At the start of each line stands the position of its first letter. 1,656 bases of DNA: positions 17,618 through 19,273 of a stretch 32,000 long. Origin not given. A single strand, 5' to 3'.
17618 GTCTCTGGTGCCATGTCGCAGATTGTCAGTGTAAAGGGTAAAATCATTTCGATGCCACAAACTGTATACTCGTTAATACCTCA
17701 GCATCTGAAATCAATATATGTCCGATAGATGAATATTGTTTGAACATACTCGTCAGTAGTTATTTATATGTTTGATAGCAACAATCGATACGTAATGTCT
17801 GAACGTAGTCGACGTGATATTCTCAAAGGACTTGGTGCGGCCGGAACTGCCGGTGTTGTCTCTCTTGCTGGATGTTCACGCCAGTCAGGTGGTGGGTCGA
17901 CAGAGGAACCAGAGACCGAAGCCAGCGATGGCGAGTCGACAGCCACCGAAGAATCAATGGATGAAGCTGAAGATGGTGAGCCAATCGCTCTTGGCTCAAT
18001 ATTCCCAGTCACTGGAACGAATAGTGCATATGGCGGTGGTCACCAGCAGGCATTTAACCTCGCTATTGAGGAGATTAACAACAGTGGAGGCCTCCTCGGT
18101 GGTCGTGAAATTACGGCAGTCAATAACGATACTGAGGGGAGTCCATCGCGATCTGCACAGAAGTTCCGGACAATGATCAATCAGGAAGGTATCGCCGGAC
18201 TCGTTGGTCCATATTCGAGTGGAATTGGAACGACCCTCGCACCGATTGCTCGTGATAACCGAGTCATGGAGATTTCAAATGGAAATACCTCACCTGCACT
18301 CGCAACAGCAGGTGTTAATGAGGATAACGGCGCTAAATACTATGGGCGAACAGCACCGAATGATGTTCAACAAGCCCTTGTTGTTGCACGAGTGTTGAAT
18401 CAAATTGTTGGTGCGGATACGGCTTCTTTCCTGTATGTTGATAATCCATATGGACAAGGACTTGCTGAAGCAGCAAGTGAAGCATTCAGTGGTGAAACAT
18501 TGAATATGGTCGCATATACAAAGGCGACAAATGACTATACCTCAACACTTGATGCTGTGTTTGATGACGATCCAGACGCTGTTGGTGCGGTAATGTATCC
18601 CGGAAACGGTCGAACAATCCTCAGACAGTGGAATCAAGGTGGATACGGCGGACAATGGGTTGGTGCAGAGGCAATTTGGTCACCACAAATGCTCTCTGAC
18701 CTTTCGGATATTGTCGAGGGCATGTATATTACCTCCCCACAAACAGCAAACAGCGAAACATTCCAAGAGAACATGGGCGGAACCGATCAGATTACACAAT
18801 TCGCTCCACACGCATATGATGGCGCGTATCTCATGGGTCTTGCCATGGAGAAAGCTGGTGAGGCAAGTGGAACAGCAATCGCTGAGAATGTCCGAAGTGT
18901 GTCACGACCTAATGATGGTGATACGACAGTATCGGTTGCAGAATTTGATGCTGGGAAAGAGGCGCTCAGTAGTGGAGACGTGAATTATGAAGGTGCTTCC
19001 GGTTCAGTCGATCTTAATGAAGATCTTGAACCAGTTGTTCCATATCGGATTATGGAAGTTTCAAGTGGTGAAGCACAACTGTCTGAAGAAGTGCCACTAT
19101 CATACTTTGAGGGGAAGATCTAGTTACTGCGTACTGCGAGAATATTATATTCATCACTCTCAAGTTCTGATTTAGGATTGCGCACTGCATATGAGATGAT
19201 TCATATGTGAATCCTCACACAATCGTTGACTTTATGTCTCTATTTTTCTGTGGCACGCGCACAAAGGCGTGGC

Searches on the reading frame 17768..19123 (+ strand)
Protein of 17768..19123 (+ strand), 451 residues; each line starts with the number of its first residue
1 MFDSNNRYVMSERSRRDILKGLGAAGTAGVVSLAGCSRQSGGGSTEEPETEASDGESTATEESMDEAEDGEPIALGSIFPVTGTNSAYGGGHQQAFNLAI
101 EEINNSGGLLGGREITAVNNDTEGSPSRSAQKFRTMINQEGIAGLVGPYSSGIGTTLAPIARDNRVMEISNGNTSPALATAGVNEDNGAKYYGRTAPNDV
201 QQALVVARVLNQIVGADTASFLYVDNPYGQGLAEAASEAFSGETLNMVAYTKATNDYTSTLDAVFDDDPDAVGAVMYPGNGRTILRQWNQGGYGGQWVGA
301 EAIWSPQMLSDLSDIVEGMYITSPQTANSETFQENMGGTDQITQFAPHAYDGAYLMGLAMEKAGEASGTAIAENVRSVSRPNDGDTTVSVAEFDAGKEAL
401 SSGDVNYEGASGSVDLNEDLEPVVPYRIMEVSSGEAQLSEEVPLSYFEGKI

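Call 11: search_protein_families(library=pfam, proteins=[window:17768-19123:+])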
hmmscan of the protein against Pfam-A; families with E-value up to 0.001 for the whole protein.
window:17768-19123:+ (451 aa): 4 families
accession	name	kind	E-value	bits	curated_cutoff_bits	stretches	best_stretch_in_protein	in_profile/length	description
PF13458.12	Peripla_BP_6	-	1.6e-43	150.1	31.7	1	72-433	1-340/343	Periplasmic binding protein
PF01094.35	ANF_receptor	-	7.7e-35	121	25.4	1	93-432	3-351/353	Receptor family ligand binding region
PF13433.12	Peripla_BP_5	-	1.3e-12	48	27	1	74-153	2-80/363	Periplasmic binding protein domain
PF10518.14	TAT_signal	-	0.00099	19.4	22.7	0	14-31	3-20/21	TAT (twin-arginine translocation) pathway signal sequence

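Call 28: find_encoding_contigs(protein=window:17768-19123:+, flank=8000, max_places=10)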
Protein window:17768-19123:+ (451 aa): no gene with exactly this product is on record in the collection.
